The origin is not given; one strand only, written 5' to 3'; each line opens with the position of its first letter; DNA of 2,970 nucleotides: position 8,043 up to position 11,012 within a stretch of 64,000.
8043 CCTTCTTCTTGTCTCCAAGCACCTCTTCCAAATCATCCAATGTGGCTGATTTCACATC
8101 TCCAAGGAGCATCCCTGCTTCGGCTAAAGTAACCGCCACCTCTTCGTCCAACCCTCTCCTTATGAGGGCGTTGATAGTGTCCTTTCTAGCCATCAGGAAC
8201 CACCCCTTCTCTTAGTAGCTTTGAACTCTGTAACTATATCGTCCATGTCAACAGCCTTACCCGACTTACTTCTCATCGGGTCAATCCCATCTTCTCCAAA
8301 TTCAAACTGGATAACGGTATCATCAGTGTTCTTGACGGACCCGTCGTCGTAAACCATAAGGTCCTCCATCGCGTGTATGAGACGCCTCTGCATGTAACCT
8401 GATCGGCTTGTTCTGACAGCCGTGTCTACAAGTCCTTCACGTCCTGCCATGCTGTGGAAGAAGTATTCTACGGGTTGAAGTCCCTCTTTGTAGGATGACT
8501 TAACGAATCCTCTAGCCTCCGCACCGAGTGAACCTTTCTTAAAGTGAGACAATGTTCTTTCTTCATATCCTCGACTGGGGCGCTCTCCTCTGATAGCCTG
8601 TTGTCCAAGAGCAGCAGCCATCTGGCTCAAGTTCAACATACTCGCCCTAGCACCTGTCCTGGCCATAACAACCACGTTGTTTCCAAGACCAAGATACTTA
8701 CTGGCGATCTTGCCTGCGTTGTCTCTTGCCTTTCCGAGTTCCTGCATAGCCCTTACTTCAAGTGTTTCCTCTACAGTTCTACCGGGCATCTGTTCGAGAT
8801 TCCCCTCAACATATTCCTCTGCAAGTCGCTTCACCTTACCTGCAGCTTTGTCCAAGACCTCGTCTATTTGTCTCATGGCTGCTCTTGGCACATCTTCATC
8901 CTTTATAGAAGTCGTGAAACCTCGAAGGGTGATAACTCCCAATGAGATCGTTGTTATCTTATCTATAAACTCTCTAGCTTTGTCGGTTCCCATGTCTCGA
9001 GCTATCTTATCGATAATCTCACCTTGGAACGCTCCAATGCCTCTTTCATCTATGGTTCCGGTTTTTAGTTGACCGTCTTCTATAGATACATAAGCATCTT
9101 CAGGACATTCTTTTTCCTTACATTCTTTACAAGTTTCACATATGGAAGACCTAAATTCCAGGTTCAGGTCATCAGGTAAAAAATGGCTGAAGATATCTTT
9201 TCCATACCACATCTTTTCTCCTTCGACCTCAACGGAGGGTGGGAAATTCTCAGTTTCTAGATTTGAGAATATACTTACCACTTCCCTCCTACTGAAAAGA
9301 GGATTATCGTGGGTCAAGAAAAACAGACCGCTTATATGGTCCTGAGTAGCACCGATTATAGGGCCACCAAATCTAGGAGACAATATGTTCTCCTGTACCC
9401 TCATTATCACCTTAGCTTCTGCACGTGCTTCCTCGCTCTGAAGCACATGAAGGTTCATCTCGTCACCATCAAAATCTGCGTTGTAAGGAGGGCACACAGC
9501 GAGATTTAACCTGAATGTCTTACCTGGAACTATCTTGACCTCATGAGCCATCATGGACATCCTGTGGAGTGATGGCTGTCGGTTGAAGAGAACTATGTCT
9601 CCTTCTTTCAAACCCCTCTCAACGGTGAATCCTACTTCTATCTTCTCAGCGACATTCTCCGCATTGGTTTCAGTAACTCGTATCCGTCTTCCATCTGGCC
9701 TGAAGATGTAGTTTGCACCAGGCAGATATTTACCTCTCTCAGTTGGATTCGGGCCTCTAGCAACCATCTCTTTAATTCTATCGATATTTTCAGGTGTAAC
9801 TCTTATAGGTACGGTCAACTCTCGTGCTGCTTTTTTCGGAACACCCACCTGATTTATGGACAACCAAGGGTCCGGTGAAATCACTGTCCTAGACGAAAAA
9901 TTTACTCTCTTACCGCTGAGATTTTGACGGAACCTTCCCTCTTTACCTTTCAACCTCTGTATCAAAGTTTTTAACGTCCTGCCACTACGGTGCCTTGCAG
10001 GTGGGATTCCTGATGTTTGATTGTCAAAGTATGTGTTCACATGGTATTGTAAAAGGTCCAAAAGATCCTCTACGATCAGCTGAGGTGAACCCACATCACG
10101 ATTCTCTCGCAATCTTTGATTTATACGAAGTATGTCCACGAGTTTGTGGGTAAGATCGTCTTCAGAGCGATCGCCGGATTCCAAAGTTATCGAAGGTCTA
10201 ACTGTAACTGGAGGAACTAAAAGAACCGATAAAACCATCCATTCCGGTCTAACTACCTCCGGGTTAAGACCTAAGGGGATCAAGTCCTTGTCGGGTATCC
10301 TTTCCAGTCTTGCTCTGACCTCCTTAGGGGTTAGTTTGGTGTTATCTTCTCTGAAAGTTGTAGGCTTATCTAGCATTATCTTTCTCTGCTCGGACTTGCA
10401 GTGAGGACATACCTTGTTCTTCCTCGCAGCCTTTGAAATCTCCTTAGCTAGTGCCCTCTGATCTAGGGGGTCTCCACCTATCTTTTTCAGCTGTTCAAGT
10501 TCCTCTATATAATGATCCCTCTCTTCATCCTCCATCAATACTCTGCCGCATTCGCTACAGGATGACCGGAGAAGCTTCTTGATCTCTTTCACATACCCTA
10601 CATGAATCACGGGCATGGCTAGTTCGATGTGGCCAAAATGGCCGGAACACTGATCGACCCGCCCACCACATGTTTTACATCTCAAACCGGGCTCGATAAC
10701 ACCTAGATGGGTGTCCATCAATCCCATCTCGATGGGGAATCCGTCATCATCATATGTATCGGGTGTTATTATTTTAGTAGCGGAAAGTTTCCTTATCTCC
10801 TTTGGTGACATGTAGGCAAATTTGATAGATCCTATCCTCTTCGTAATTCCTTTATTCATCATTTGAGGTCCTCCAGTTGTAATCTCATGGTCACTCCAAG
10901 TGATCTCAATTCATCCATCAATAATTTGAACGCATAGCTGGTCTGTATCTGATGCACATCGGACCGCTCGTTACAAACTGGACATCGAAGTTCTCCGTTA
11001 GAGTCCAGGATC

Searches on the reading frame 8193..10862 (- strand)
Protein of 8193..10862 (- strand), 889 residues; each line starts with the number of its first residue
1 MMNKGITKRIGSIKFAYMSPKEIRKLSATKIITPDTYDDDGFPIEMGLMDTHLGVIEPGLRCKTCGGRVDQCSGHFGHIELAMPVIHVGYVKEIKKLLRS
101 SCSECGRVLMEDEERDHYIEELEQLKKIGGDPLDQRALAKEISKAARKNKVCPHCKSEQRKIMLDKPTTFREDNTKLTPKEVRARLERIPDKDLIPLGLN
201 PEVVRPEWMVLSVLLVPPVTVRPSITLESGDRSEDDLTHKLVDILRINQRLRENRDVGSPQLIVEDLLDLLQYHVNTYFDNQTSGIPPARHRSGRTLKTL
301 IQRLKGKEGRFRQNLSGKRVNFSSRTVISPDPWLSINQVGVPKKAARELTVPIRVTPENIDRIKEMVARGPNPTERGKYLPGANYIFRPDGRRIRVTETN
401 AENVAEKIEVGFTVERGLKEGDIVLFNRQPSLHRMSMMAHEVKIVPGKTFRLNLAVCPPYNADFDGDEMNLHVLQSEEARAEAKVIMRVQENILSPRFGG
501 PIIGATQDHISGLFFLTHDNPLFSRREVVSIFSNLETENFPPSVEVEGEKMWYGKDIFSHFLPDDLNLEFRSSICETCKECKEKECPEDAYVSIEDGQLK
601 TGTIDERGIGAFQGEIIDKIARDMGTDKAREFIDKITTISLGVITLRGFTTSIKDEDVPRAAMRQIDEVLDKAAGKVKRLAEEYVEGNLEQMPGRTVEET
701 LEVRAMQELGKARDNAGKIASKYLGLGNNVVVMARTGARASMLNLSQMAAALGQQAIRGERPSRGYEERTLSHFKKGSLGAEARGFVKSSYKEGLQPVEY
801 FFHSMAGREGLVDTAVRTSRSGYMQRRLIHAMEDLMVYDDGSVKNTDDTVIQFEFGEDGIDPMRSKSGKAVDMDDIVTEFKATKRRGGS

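Call 29: search_protein_families(library=pfam, proteins=[window:8193-10862:-], max_evalue=0.00001)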
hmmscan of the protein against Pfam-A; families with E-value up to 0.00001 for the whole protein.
window:8193-10862:- (889 aa): 5 families
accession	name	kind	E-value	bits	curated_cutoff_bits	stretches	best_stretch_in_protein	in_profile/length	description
PF04997.17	RNA_pol_Rpb1_1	-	3.7e-93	312.7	39.7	1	8-315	2-312/312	RNA polymerase Rpb1, domain 1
PF00623.25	RNA_pol_Rpb1_2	-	2e-65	220.5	25.3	1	317-489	1-166/166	RNA polymerase Rpb1, domain 2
PF04983.23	RNA_pol_Rpb1_3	-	2.8e-39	135.1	28.9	1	492-655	1-161/162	RNA polymerase Rpb1, domain 3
PF05000.22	RNA_pol_Rpb1_4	-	1.4e-29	102.6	24.8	1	686-787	6-107/107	RNA polymerase Rpb1, domain 4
PF04998.22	RNA_pol_Rpb1_5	-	1.7e-26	93.7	28.5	1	794-859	1-66/267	RNA polymerase Rpb1, domain 5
